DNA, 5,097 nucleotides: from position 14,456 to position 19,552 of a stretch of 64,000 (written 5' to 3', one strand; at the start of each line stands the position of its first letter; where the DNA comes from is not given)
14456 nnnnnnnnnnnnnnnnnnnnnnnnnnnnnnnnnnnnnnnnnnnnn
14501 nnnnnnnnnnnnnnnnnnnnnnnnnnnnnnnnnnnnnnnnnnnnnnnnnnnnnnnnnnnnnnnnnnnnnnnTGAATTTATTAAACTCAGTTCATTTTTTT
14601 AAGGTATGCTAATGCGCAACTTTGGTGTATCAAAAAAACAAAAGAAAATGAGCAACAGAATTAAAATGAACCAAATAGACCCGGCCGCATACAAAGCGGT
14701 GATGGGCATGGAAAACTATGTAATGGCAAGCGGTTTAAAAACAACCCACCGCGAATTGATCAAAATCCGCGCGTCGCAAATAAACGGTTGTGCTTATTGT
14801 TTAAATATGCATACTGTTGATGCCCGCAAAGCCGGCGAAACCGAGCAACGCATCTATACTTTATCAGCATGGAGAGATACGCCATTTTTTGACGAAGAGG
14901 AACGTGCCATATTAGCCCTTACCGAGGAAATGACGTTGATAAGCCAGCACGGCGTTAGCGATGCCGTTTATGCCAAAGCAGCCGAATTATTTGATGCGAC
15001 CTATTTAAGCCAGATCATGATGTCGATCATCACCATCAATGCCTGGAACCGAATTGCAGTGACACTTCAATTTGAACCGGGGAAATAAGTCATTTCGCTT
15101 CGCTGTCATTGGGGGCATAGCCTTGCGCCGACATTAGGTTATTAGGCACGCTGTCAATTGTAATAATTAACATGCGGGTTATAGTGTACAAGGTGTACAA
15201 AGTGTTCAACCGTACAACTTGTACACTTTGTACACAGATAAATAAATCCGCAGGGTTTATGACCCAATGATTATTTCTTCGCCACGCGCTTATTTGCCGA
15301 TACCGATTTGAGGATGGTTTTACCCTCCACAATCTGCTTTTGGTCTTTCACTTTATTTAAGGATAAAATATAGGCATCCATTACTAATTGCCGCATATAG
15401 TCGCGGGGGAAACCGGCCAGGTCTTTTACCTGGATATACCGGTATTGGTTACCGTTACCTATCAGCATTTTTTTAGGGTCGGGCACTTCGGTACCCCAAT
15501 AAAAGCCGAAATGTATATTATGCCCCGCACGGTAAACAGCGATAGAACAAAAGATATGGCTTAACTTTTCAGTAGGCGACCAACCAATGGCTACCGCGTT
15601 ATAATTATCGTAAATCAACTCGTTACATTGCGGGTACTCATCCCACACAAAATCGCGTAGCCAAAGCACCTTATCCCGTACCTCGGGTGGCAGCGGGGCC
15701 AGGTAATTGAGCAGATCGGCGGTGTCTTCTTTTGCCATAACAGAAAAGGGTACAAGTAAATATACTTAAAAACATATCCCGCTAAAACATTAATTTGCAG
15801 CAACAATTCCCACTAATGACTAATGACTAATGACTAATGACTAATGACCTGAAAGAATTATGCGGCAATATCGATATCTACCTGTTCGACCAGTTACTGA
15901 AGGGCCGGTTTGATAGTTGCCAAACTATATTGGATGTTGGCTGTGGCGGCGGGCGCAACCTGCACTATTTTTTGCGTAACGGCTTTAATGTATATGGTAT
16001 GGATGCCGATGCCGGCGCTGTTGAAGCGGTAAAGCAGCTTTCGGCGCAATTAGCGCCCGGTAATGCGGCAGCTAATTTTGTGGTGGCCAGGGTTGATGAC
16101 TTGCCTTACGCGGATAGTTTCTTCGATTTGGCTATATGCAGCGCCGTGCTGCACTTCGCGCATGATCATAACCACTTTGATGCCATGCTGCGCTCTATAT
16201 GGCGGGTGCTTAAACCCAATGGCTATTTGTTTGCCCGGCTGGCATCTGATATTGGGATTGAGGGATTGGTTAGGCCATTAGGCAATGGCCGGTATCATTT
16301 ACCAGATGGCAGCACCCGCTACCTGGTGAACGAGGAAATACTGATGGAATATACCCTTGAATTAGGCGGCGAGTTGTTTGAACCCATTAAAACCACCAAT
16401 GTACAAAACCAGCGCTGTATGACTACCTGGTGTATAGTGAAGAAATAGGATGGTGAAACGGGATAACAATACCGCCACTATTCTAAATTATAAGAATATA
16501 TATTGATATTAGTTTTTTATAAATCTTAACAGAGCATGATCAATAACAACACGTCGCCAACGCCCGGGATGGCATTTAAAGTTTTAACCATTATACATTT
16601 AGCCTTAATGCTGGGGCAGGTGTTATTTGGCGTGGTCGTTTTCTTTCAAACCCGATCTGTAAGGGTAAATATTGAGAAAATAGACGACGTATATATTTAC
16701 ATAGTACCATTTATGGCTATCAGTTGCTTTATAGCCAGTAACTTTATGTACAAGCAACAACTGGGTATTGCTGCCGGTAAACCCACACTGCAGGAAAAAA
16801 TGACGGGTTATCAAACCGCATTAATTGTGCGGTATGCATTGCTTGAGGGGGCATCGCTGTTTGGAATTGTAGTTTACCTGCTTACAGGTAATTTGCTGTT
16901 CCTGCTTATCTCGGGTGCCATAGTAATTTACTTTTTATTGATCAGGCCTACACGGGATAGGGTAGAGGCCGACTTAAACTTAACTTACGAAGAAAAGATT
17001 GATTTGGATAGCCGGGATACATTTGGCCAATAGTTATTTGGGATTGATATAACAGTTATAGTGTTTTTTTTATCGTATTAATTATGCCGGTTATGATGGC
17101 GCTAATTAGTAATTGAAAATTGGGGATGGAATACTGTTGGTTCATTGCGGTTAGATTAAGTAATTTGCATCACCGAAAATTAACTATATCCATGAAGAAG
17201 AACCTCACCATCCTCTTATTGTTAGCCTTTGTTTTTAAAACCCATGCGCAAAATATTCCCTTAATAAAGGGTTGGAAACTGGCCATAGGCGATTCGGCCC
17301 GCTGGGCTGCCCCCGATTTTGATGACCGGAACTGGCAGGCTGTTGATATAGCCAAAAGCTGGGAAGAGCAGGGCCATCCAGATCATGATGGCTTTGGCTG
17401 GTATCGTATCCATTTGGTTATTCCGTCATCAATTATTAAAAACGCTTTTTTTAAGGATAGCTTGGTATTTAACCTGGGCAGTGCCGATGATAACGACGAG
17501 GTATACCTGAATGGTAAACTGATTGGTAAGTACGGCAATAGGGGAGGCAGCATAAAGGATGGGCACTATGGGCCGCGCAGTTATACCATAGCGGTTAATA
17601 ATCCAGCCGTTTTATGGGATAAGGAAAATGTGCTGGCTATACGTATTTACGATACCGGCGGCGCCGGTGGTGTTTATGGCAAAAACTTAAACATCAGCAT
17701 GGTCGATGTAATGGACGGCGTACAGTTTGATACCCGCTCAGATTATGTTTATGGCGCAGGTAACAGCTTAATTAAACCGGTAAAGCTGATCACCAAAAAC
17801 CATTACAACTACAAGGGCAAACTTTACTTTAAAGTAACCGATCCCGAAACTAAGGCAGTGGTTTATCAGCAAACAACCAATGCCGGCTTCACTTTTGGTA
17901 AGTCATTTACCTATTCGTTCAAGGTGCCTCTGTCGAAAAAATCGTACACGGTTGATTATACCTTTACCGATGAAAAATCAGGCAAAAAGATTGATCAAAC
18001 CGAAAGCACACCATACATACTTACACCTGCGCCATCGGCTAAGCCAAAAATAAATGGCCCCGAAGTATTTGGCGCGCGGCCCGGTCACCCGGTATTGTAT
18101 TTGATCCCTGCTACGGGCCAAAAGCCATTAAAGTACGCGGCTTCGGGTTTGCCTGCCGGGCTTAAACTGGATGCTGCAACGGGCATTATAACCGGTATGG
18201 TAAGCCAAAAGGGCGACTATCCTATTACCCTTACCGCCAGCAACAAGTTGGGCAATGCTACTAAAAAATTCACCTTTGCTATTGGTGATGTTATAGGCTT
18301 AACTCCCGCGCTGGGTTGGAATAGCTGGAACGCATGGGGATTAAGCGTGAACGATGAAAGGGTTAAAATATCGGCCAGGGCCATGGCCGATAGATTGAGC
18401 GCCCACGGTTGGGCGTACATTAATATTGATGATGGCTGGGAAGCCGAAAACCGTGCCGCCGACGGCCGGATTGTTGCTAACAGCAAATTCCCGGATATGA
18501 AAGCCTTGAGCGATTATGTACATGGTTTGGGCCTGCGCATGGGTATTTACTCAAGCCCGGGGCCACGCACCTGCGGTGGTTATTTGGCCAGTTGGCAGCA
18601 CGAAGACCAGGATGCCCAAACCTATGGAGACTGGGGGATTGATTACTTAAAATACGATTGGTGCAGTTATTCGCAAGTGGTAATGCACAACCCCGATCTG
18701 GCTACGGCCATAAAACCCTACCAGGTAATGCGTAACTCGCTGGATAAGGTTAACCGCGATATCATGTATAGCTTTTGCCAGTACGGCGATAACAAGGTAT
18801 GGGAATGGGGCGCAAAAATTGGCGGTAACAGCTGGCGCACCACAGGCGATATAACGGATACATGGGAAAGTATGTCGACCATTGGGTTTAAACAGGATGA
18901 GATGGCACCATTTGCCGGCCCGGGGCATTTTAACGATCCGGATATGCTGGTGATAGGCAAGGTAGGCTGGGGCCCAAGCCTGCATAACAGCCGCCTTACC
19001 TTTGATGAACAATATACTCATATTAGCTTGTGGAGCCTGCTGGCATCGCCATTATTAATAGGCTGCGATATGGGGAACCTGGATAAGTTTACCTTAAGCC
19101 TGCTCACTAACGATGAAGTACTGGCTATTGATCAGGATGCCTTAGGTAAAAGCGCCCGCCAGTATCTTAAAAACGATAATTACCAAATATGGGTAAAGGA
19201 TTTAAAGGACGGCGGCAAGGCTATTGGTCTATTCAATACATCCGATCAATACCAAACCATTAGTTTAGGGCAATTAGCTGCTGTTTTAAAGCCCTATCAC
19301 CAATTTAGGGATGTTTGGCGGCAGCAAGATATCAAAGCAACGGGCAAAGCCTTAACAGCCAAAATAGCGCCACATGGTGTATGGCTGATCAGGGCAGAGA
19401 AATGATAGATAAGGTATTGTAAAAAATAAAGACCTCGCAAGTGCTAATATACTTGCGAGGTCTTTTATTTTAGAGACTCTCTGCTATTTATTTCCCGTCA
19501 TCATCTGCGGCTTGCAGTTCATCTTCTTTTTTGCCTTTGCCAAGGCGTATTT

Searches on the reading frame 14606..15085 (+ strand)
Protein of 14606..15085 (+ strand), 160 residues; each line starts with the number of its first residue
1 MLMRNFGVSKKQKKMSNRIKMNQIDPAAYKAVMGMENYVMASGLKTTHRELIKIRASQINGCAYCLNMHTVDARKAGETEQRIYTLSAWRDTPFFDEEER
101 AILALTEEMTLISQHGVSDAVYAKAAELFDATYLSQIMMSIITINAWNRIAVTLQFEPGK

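Call 85: search_protein_families(library=pfam, proteins=[window:14606-15085:+], max_evalue=0.1)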
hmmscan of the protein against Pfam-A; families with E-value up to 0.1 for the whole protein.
window:14606-15085:+ (160 aa): 1 family
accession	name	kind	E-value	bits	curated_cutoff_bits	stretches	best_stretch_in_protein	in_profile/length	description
PF02627.25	CMD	-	4.4e-22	78.3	23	1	26-108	1-84/84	Carboxymuconolactone decarboxylase family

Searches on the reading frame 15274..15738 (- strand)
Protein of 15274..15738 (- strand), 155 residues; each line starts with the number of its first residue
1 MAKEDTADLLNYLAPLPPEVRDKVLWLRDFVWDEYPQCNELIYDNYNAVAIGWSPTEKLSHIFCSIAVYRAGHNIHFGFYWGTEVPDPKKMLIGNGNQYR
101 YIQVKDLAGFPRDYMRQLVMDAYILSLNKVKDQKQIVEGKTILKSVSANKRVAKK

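Call 85: search_protein_families(library=pfam, proteins=[window:15274-15738:-], max_evalue=0.1)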
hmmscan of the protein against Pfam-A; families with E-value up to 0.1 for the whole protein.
window:15274-15738:- (155 aa): 1 family
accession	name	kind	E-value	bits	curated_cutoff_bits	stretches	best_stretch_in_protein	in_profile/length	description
PF08818.16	DUF1801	-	0.01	16.7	27.2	1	65-122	32-84/85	Domain of unknown function (DU1801)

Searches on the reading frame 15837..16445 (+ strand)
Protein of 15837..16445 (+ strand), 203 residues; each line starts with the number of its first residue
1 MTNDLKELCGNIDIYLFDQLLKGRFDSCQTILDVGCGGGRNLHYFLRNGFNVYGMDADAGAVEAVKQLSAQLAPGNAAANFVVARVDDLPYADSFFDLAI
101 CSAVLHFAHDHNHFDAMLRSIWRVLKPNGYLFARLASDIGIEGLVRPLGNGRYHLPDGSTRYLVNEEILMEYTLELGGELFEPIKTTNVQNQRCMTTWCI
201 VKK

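Call 85: search_protein_families(library=pfam, proteins=[window:15837-16445:+], max_evalue=0.1)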
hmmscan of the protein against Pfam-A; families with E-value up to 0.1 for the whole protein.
window:15837-16445:+ (203 aa): 18 families
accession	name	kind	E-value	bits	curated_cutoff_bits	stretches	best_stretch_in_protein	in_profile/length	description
PF08241.18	Methyltransf_11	-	1.8e-22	80.2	21.2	1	32-132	1-94/95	Methyltransferase domain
PF13649.12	Methyltransf_25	-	1.1e-19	71.3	27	1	31-129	1-97/97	Methyltransferase domain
PF13847.12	Methyltransf_31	-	2.4e-15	56.9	27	1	29-136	5-112/145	Methyltransferase domain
PF08242.18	Methyltransf_12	-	9.3e-15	55.6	30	1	32-131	1-98/98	Methyltransferase domain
PF13489.12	Methyltransf_23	-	3.6e-13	50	27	1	25-134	20-117/164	Methyltransferase domain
PF03848.20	TehB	-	4.2e-06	26.8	20.4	1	30-130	33-129/193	Tellurite resistance protein TehB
PF01209.24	Ubie_methyltran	-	7.9e-06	25.8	20.1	1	28-142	48-160/233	ubiE/COQ5 methyltransferase family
PF03141.22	Methyltransf_29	-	0.00011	21.3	23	1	27-131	117-215/506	Putative S-adenosyl-L-methionine-dependent methyltransferase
PF20922.3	Anamorsin_N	-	0.00017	21.8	27.1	1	63-132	19-86/163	Anamorsin, N-terminal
PF07021.18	MetW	-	0.0026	17.9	21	1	29-119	15-100/193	Methionine biosynthesis protein MetW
PF03291.22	mRNA_G-N7_MeTrfase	-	0.005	16.4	26.6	1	31-135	65-182/315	mRNA (guanine-N(7))-methyltransferase domain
PF05175.20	MTS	-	0.0067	16.5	23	1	28-133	32-138/170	Methyltransferase small domain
PF07757.19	AdoMet_MTase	-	0.0084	16.8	27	1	28-58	62-92/115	Predicted AdoMet-dependent methyltransferase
PF13679.12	Methyltransf_32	-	0.0092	16.4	27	1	25-90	23-93/143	Methyltransferase domain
PF05401.17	NodS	-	0.031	14.6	24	1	94-131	105-142/201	Nodulation protein S (NodS)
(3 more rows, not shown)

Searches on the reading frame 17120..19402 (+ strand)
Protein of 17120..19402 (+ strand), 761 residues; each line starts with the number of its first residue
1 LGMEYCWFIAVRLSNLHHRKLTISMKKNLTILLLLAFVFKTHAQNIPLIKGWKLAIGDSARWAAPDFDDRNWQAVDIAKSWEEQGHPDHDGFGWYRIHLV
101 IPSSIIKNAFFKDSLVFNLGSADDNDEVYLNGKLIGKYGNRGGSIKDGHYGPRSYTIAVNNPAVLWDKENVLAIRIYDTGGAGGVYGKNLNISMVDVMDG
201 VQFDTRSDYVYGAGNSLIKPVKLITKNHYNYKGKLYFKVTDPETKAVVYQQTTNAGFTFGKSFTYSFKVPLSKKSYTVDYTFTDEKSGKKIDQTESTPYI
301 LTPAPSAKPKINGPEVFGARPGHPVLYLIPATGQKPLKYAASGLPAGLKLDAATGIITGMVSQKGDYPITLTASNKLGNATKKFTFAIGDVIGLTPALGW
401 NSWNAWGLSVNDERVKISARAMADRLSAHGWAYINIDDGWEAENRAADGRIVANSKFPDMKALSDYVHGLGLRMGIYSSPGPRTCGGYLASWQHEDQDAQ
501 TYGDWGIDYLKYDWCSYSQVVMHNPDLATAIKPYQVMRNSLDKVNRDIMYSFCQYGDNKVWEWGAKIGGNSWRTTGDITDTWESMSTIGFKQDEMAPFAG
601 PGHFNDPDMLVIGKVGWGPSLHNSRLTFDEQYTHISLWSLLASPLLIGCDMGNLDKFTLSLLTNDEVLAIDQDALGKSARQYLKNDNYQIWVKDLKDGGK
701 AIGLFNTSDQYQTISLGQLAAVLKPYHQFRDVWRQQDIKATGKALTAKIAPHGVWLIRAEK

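Call 85: search_protein_families(library=pfam, proteins=[window:17120-19402:+], max_evalue=0.1)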
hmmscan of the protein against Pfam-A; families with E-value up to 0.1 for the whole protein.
window:17120-19402:+ (761 aa): 10 families
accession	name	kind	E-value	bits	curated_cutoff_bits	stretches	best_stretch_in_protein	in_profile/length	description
PF16499.11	Melibiase_2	-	1e-51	176.4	23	1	395-673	1-284/284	Alpha galactosidase A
PF17801.7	Melibiase_C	-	3.9e-14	52.9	22.9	1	686-758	2-70/71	Alpha galactosidase C-terminal beta sandwich domain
PF05345.18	He_PIG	-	1.9e-11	44.7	24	1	315-387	9-94/96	Putative Ig domain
PF13364.12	BetaGal_ABD2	-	2.7e-05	25.3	23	1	58-180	3-110/112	Beta-galactosidase second all-beta domain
PF10566.15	Glyco_hydro_97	-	0.0015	18.5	32.5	1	416-524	33-141/275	Glycoside hydrolase 97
PF16800.11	Endopep_inhib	-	0.023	15.1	29.9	1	227-295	79-149/150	IseA DL-endopeptidase inhibitor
PF10438.15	Cyc-maltodext_C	-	0.027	15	22.2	1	698-755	19-73/76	Cyclo-malto-dextrinase C-terminal domain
PF02837.24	Glyco_hydro_2_N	-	0.033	14.6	28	1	58-138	30-107/169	Glycosyl hydrolases family 2, sugar binding domain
PF05691.18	Raffinose_syn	-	0.039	12.2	20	1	397-449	200-250/750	Raffinose synthase or seed imbibition protein Sip1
PF00801.26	PKD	-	0.061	13.8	23.5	1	359-385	51-77/80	PKD domain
